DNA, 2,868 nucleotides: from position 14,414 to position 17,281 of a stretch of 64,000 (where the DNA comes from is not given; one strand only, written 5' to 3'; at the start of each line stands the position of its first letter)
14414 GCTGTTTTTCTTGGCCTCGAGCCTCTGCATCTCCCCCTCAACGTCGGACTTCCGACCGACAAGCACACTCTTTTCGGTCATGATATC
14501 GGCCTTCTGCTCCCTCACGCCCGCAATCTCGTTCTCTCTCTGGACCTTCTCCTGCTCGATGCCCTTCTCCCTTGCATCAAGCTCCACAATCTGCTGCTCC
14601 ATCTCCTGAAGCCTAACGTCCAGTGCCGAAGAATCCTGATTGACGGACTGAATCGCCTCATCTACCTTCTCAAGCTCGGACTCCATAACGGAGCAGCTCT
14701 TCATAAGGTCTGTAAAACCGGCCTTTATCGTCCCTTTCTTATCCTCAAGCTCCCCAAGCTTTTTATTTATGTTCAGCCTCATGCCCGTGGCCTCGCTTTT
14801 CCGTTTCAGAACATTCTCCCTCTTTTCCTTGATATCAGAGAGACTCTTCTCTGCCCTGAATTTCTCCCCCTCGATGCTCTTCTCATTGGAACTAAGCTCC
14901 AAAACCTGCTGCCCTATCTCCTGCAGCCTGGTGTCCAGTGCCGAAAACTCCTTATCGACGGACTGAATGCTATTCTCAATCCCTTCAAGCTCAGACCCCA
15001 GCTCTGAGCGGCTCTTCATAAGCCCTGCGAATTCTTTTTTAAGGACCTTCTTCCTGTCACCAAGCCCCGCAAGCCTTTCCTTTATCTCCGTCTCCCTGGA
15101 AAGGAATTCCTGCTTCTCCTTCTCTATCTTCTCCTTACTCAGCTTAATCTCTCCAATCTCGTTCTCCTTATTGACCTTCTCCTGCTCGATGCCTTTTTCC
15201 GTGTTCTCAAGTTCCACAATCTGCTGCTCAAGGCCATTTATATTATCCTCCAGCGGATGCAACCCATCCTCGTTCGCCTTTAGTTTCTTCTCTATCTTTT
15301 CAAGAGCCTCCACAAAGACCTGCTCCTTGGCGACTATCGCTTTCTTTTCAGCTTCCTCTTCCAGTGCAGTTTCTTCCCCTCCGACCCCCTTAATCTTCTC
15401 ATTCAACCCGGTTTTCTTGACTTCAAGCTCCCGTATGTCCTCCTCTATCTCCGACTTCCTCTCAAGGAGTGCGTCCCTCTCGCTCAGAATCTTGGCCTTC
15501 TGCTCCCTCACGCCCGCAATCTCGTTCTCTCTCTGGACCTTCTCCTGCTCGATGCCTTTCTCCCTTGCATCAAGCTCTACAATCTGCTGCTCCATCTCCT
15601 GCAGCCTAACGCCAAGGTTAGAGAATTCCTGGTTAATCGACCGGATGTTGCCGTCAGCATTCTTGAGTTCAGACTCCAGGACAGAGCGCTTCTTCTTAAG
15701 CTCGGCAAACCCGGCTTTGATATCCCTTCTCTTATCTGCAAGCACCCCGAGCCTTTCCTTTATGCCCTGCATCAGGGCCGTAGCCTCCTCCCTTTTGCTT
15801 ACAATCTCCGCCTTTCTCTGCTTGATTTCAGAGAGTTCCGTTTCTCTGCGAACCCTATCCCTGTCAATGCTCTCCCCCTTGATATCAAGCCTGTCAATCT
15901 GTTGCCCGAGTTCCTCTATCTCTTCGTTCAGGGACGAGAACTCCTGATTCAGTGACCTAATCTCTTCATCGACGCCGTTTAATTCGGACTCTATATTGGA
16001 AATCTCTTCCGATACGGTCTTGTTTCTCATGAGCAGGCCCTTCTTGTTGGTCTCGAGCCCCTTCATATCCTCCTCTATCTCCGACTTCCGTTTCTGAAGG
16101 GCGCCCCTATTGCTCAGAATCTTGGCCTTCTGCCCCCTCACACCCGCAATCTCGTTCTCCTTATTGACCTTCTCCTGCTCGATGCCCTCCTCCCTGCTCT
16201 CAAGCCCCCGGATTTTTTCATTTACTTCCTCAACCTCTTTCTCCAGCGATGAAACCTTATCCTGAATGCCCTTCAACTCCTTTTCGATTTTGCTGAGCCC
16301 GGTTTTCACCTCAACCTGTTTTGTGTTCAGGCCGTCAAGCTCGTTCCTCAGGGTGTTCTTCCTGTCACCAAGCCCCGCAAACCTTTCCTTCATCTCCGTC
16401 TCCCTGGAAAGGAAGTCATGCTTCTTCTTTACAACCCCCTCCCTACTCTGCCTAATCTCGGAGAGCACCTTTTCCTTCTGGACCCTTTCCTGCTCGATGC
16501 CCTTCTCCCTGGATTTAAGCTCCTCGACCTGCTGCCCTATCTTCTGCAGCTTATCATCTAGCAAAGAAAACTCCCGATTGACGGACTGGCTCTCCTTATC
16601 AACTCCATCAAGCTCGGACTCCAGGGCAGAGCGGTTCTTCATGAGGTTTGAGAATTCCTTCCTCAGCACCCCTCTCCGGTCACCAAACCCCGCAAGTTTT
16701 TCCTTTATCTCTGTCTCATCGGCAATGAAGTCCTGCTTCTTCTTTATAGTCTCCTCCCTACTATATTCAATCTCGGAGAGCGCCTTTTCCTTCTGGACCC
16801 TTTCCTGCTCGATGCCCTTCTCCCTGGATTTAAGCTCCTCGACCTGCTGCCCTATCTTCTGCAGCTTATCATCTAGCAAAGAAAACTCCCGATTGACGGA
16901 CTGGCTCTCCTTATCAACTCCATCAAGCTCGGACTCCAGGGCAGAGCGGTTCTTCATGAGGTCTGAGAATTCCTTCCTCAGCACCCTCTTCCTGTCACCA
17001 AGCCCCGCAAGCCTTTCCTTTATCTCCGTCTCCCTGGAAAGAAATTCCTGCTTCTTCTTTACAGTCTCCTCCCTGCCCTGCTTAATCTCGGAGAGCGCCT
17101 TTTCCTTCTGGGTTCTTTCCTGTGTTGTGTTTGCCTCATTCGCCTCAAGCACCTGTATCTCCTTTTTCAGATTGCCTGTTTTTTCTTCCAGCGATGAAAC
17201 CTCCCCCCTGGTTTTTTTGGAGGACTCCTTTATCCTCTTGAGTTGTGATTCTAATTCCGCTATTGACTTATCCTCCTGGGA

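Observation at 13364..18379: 1671-aa protein built from ~12 copies of a 105-residue three-segment helical repeat (spectrin-repeat-like periodicity) behind an N-terminal winged-helix-like domain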

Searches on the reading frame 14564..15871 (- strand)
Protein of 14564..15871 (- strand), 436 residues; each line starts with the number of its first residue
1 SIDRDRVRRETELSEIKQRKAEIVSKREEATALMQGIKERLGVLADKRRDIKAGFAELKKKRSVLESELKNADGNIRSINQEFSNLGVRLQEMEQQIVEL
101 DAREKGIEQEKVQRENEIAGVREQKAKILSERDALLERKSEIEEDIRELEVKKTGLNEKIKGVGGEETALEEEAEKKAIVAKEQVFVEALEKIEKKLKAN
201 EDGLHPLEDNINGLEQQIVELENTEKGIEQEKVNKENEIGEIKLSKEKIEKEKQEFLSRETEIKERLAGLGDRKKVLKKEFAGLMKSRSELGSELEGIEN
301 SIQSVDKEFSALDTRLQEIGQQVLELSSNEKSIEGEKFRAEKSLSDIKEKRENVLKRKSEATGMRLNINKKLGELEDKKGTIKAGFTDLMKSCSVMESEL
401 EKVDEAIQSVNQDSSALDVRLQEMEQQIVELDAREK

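Call 50: predict_structure(alignment_id=A6)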
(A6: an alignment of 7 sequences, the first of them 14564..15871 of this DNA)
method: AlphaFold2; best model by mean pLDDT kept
length: 436 residues; sequences in the alignment: 7
mean_pLDDT: 78.5   pTM: 0.42
mean pLDDT of the five models: 78.5, 70.7, 67.0, 63.6, 54.7
residues with pLDDT >= 90: 196; 70-90: 117; 50-70: 59; < 50: 64
segments of 3 or more residues with pLDDT < 50: 164-179, 196-212, 214-217, 220-239
pLDDT, mean of each block of 10 residues (from residue 1): 84 92 93 93 94 92 91 91 92 95 93 91 88 85 81 77 49 46 51 48 44 49 43 46 55 58 59 66 71 78 80 84 88 90 93 94 91 90 90 91 94 93 93 91
secondary structure, 60 per line:
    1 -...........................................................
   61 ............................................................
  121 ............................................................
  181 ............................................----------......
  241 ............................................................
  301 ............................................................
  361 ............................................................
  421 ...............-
elements in order: H2-224 H235-435
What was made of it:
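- On Spectrin repeat (PF00435): AF2 helices are 223 and 201 residues long (call 50).
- AF2 gives helices spanning residues 2-224 and 235-435 of the four-unit input, with pLDDT above 90 in the paired parts (call 50). Monomer AF2 often folds any long amphipathic helix in half (call 50). AF2 readily forms an intramolecular hairpin (call 50). AF2 gives helices of 201 and 223 residues through the unit boundaries at input positions 106 and 332 (call 50).
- Tried and rejected: The AF2 hairpin turn as evidence for the apex was rejected, because the turn sits at the midpoint of the input fragment (call 50).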

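Call 54: fold_search(model_id=the predicted structure, library=pdb)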
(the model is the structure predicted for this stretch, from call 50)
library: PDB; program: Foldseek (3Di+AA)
matches with E <= 10: 63; with E <= 0.001: 0
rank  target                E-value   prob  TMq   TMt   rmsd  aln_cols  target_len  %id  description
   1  7zr1_C                2.2e-03  1.00  0.35  0.24  14.6       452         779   13  Chaetomium thermophilum Mre11-Rad50-Nbs1 complex bound to ATPyS (composite structure) (released 2023-01-11)
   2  7zr1_D                2.3e-03  1.00  0.30  0.20  15.2       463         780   15  Chaetomium thermophilum Mre11-Rad50-Nbs1 complex bound to ATPyS (composite structure) (released 2023-01-11)
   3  7sqc_1K               6.9e-02  0.47  0.16  0.19  69.3       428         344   13  Ciliary C1 central pair apparatus isolated from Chlamydomonas reinhardtii (released 2022-04-13)
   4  6h2x                  1.1e-01  0.60  0.20  0.23  24.4       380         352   14  MukB coiled-coil elbow from E. coli (released 2019-03-06)
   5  7n6g_3P               1.1e-01  0.60  0.21  0.25  69.6       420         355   14  C1 of central pair (released 2022-05-18)
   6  7yqh_B                2.1e-01  0.91  0.34  0.16  21.8       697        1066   12  Cryo-EM structure of 8-subunit Smc5/6 (released 2024-01-31)
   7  9a65_A                2.7e-01  0.72  0.27  0.22  29.4       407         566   12  Integrative model of YVAQ-MCPB by crosslinking MS and deep learning (released 2024-09-18)
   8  8i4x_B                2.7e-01  0.33  0.20  0.10  38.2       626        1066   13  Cryo-EM structure of 5-subunit Smc5/6 (released 2024-06-26)
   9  5nnv_D                3.7e-01  0.97  0.37  0.56  15.7       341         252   11  Structure of a Bacillus subtilis Smc coiled coil middle fragment (released 2017-06-21)
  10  5nnv_B                3.7e-01  0.87  0.25  0.46  18.2       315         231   12  Structure of a Bacillus subtilis Smc coiled coil middle fragment (released 2017-06-21)
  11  9a6c_A                3.7e-01  0.75  0.19  0.14  56.2       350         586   13  Integrative model of YYDD-YYDB by crosslinking MS and deep learning (released 2024-09-18)
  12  7sqc_1J               3.8e-01  0.38  0.21  0.26  70.5       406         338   14  Ciliary C1 central pair apparatus isolated from Chlamydomonas reinhardtii (released 2022-04-13)
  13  5xg2                  5.5e-01  0.60  0.20  0.36  25.1       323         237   15  Crystal structure of a coiled-coil segment (residues 345-468 and 694-814) of Pyrococcus yayanosii Smc (released 2017-06-07)
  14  6yvu_B                5.8e-01  0.35  0.25  0.11  87.4       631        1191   12  Condensin complex from S.cerevisiae ATP-free apo non-engaged state (released 2020-07-15)
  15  9e5c_5k               6.1e-01  0.75  0.38  0.07  28.4       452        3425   11  Cryo-EM structure of 96 nm repeat of microtubule doublet from T. brucei flagellum (released 2025-03-12)
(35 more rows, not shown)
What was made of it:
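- Foldseek hits are Rad50, MukB, Smc and Smc5/6 arms (call 54).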

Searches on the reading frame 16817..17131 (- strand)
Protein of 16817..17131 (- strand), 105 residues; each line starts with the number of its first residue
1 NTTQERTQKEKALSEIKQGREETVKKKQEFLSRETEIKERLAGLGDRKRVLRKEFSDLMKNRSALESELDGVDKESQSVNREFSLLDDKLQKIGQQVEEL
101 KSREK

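Call 25: find_homologous_proteins(query=A2, max_evalue=0.001)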
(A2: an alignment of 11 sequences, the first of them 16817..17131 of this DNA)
Query A2 (11 sequences): 2678 candidates shared short words with the query, none scored E <= 0.001.

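Call 28: search_solved_structures(query=A2, max_evalue=1)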
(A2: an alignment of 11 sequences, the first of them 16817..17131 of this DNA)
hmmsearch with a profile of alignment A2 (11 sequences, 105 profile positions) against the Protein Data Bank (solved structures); distinct sequences matched with E-value up to 1: 396 (the best 60 are shown).
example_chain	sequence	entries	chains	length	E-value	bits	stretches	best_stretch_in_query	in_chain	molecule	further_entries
9tll_A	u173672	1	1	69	3.4e-07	33.8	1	26-90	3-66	Sc-apCC-2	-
5xg2_A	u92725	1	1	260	2.5e-06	31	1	35-98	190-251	Chromosome partition protein Smc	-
8qox_B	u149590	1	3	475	3.2e-06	30.6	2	51-103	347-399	Conserved membrane protein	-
9rgy_A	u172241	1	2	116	3.6e-06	30.5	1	30-87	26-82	sc-apCC3-CW-0NTT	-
4lin_A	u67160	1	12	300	4.5e-06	30.2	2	53-102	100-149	Tail needle protein gp26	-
9tlt_A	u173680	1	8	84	1.7e-05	28.3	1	37-102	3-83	Sc-apCC-2-KLHL20-4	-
6gao_A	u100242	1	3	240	2.3e-05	27.9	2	47-102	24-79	Outer capsid protein sigma-1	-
9rgv_A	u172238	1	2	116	2.4e-05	27.8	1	35-94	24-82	sc-apCC3-CW1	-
6gaj_A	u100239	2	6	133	3.2e-05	27.4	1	47-103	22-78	Outer capsid protein sigma-1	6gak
9rgw_A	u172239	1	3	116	3.5e-05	27.3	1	35-94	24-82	sc-apCC3-CW2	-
9rgx_A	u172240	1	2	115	8.9e-05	26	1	35-88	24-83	sc-apCC3-ACW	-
2yo3_A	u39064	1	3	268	0.00047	23.7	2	50-103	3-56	GENERAL CONTROL PROTEIN GCN4, PUTATIVE INNER MEMBRANE PROTEIN, GENERAL CONTROL PROTEIN GCN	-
9rgz_A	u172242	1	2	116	0.00049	23.6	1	30-88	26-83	sc-apCC3-CW-2NTT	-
5d3a_A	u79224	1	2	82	0.0006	23.3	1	35-99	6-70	Kinesin-like protein KIF21A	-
2efr_A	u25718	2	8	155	0.00073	23.1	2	31-103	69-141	General control protein GCN4 and Tropomyosin 1 alpha chain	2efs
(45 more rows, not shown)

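Call 36: search_protein_representatives(alignment_id=A2)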
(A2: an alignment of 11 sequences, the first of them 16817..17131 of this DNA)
Query: 11 sequences, 105 profile positions. Proteins with E-value up to 0.001 (for the whole library): 1524; up to 1e-10: 70; up to 1e-30: 2. The best 150 are listed.
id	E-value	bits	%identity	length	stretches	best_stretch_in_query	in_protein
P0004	1.3e-31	125.2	-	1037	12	49-103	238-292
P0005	3.5e-31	123.8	-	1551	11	50-103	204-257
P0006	3.0e-23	98.3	-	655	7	37-101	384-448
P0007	1.5e-22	96.0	-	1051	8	30-102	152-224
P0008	2.3e-19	85.8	-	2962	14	2-89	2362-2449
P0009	3.2e-18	82.1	-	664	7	53-103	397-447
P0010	4.9e-18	81.5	-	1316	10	36-103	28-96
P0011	2.3e-17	79.3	-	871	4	29-103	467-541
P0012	5.1e-17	78.2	-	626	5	34-103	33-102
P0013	8.9e-17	77.5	-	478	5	45-102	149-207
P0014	1.0e-16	77.3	-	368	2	6-105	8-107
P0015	1.6e-16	76.6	-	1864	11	5-97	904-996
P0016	1.7e-16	76.6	-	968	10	35-101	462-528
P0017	2.5e-16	76.0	-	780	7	39-101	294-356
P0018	4.0e-16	75.4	-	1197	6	13-93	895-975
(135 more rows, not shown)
